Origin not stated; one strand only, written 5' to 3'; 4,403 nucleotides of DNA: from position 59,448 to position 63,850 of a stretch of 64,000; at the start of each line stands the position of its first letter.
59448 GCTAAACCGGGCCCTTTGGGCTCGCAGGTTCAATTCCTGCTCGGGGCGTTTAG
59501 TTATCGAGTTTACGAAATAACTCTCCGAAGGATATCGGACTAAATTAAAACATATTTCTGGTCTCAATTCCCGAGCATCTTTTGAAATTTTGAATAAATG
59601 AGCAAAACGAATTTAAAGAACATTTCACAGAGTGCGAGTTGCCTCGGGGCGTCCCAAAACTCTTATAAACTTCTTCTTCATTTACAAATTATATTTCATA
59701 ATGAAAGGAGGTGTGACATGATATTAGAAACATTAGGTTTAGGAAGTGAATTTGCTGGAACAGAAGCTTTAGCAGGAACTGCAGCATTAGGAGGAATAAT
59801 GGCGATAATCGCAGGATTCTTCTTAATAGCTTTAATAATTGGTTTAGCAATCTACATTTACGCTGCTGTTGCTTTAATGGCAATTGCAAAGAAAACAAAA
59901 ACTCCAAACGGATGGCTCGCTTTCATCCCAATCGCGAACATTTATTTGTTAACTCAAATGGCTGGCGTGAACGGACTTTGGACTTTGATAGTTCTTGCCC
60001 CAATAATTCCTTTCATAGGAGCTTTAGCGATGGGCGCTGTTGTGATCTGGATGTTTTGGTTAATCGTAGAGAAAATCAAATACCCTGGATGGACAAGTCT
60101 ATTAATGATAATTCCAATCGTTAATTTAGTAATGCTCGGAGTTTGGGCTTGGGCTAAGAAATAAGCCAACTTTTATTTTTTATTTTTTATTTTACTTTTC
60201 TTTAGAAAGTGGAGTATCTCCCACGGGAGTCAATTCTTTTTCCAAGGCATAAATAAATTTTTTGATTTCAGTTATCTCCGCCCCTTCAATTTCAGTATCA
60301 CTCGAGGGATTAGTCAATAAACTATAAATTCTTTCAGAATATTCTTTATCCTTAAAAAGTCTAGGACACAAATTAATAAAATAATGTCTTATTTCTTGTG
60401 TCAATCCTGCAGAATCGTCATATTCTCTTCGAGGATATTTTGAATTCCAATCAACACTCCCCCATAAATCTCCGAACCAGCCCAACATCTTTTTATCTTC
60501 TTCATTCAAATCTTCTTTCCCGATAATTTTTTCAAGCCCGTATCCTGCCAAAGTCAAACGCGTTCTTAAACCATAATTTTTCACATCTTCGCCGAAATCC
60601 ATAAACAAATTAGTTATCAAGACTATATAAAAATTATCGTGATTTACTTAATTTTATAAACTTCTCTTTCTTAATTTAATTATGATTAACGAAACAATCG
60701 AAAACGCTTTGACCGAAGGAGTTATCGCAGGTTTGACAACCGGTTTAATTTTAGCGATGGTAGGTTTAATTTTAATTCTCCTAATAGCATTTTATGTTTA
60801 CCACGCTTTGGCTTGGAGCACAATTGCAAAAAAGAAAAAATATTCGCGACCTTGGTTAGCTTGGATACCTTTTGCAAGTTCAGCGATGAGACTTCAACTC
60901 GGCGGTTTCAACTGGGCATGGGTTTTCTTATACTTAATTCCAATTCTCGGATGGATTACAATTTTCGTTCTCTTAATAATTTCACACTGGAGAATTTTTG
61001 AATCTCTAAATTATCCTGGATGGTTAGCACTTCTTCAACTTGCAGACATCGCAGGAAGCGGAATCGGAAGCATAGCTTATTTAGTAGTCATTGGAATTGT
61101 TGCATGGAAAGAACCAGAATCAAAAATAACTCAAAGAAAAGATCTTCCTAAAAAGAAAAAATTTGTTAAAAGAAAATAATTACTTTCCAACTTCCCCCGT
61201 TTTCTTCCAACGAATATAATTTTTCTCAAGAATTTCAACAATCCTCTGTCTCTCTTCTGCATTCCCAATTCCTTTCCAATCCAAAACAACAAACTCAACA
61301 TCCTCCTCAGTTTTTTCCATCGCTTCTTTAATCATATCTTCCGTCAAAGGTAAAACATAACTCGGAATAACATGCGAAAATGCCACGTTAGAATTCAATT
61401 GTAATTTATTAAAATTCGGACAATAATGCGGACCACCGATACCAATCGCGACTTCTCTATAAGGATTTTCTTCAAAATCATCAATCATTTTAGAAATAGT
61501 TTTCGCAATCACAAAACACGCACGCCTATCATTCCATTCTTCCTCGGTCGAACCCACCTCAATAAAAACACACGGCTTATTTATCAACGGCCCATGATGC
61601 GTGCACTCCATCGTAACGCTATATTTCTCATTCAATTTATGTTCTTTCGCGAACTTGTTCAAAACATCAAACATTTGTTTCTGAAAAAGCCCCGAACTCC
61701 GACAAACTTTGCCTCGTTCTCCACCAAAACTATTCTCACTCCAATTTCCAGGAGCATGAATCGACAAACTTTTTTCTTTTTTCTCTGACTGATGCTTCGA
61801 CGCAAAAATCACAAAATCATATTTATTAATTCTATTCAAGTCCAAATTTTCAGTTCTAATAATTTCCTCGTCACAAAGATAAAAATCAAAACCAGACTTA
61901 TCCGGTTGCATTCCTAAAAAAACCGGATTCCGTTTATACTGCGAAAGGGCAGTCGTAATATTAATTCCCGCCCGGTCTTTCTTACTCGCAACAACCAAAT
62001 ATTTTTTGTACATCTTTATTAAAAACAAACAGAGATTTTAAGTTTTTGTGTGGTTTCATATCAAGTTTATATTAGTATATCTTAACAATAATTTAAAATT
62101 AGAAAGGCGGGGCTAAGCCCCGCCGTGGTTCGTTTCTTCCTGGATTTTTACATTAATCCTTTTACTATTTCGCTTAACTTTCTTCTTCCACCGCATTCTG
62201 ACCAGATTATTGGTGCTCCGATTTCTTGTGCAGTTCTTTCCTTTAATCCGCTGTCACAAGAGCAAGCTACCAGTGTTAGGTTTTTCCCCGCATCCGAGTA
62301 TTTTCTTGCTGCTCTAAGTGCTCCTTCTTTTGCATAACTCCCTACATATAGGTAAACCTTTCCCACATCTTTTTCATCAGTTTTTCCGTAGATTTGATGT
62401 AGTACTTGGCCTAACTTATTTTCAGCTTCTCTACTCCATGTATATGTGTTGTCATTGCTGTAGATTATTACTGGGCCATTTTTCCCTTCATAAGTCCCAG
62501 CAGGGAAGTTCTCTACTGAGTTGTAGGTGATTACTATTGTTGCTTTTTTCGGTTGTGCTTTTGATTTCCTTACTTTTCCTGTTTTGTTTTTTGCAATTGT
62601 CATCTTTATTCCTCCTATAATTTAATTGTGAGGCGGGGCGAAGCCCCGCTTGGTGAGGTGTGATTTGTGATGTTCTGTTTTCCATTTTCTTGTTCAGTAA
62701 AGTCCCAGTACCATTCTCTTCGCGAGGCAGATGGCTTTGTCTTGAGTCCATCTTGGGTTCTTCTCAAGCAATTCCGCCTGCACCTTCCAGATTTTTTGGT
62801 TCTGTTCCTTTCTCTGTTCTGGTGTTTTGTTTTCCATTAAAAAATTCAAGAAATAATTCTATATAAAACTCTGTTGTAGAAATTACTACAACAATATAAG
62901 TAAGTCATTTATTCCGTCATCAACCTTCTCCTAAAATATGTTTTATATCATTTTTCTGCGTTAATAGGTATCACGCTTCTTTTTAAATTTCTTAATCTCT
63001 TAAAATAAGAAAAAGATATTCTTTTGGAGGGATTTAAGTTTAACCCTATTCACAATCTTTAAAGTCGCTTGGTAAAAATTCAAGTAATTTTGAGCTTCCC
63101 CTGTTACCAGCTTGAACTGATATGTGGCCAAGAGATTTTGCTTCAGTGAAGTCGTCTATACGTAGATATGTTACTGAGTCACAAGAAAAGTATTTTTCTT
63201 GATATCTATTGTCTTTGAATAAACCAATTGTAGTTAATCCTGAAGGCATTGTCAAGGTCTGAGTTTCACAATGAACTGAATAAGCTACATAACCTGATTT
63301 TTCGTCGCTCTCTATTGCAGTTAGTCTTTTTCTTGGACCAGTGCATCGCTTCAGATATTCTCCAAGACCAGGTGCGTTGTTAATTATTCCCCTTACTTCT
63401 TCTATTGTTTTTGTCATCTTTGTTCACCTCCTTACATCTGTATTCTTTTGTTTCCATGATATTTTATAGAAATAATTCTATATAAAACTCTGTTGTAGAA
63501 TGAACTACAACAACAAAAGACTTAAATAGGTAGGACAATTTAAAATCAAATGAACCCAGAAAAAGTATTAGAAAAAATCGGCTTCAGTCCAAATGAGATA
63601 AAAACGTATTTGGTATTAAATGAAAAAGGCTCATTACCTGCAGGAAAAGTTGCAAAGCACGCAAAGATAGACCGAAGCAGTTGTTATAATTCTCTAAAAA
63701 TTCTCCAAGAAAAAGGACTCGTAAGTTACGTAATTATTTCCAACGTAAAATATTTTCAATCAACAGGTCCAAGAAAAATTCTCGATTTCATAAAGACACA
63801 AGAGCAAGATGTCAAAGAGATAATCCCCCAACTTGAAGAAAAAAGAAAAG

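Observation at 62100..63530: Compositionally atypical two-gene islet with duplicated palindrome-TATA promoter, strong SD sequences and flanking GC hairpins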

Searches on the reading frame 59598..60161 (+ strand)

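Call 11: search_protein_families(library=pfam, proteins=[window:59598-60161:+], max_evalue=1)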
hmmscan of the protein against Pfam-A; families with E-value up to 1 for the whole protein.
window:59598-60161:+ (188 aa): 1 family
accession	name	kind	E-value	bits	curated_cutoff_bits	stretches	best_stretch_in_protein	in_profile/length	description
PF18936.5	DUF5684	-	0.00015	22.7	27.4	2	106-145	1-40/81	Family of unknown function (DUF5684)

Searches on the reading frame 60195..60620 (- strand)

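Call 11: search_protein_families(library=pfam, proteins=[window:60195-60620:-], max_evalue=1)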
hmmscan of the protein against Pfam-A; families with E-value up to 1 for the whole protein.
window:60195-60620:- (142 aa): 1 family
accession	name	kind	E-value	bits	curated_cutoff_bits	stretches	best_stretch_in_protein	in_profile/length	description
PF17898.6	GerD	-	0.16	12.4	29.5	1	83-141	48-104/114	Spore germination GerD central core domain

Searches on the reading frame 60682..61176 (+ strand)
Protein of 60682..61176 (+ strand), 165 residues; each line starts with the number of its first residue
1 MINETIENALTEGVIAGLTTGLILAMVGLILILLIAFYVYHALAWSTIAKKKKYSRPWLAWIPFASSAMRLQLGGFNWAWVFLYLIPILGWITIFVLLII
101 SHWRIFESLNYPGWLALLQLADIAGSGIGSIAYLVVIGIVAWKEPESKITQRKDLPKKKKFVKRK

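Call 11: search_protein_families(library=pfam, proteins=[window:60682-61176:+], max_evalue=1)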
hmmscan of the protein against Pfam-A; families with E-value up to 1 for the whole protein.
window:60682-61176:+ (165 aa): 6 families
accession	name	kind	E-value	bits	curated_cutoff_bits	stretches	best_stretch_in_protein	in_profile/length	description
PF18936.5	DUF5684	-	9.5e-05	23.4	27.4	1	58-99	1-42/81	Family of unknown function (DUF5684)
PF04689.18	S1FA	-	0.034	14.7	21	1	16-53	5-44/66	DNA binding protein S1FA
PF05101.18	VirB3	-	0.051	14.3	23.9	1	14-66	23-75/84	Type IV secretory pathway, VirB3-like protein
PF06785.16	UPF0242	-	0.26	11.7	33.5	0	79-162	7-77/194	Uncharacterised protein family (UPF0242) N-terminus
PF09775.14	Keratin_assoc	-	0.45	10.6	23.5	0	64-92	28-56/129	Keratinocyte-associated protein 2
PF12420.13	DUF3671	-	0.7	9.8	34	0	20-102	159-208/223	Fam-L, Fam-M like protein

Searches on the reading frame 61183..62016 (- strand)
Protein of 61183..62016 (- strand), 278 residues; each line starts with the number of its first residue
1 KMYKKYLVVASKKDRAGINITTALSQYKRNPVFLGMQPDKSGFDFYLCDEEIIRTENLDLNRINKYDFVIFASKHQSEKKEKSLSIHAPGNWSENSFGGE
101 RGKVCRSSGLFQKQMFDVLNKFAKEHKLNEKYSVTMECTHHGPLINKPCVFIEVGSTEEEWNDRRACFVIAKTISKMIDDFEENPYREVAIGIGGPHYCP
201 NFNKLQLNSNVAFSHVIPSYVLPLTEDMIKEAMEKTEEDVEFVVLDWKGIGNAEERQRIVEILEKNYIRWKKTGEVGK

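Call 11: search_protein_families(library=pfam, proteins=[window:61183-62016:-], max_evalue=1)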
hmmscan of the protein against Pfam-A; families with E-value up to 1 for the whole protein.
window:61183-62016:- (278 aa): 1 family
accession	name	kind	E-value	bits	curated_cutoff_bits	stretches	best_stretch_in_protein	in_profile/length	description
PF04414.18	tRNA_deacylase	-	6.3e-61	205.9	33.6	1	65-270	4-204/205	D-aminoacyl-tRNA deacylase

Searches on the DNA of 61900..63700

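Call 59: search_rna_families(source=window, start=61900, end=63700, threshold=evalue, max_evalue=1)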
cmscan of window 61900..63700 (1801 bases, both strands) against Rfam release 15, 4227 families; matches with E-value up to 1: 2.
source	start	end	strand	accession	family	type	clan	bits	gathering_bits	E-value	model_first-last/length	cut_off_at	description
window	62057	62137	+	RF00558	L20_leader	Cis-reg; leader;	-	21.5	58.7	0.26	1-127/127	no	Ribosomal protein L20 leader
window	62633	62653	-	RF02338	GlsR16_miR3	Gene; snRNA; snoRNA; CD-box;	-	18.3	100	0.68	26-46/77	no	Giardia snoRNA GlsR16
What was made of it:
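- Tried and rejected: Rfam on 61900-63700: only sub-threshold chance hits (call 59).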
